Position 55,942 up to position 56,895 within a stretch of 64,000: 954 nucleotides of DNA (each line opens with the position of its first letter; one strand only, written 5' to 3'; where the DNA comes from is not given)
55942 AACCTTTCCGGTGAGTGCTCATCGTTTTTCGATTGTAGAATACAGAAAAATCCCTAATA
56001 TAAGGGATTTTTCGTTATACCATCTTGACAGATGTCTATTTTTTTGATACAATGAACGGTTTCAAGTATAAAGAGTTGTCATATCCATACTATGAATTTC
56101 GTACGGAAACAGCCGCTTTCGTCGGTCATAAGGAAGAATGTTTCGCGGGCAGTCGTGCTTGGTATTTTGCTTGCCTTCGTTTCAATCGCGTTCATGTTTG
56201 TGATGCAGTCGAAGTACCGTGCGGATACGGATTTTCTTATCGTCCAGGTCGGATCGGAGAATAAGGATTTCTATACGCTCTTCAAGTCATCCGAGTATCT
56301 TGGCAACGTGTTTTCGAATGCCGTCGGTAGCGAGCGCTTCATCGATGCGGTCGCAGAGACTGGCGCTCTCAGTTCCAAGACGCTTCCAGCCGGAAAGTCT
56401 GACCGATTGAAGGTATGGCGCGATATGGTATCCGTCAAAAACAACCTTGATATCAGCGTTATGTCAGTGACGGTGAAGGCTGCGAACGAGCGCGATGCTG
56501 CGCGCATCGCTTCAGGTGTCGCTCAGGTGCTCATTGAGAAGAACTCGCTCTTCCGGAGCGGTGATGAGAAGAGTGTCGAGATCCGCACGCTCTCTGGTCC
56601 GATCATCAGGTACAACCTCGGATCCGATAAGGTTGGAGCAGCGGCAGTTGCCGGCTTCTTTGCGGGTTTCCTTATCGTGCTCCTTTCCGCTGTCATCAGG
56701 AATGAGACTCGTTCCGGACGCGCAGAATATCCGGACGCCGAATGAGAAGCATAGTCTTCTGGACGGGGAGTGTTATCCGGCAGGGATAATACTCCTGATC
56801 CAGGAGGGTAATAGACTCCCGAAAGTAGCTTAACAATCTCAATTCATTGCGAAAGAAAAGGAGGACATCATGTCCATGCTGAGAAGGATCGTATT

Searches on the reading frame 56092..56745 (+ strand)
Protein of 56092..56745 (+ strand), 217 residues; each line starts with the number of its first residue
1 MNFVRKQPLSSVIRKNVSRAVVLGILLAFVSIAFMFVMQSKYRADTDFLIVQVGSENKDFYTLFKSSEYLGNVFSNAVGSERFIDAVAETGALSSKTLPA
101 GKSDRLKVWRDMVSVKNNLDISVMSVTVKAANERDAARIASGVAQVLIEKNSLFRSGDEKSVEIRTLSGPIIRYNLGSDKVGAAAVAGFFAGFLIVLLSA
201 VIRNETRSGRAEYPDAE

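Call 7: search_protein_families(library=ncbifam, proteins=[window:56092-56745:+])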
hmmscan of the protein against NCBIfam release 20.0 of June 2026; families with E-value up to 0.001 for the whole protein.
window:56092-56745:+ (217 aa): 1 family
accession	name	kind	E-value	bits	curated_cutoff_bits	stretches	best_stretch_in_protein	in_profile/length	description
TIGR01006.1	polys_exp_MPA1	subfamily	1.5e-11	44.2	296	1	11-202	15-195/226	CspC family polysaccharide chain length determinant protein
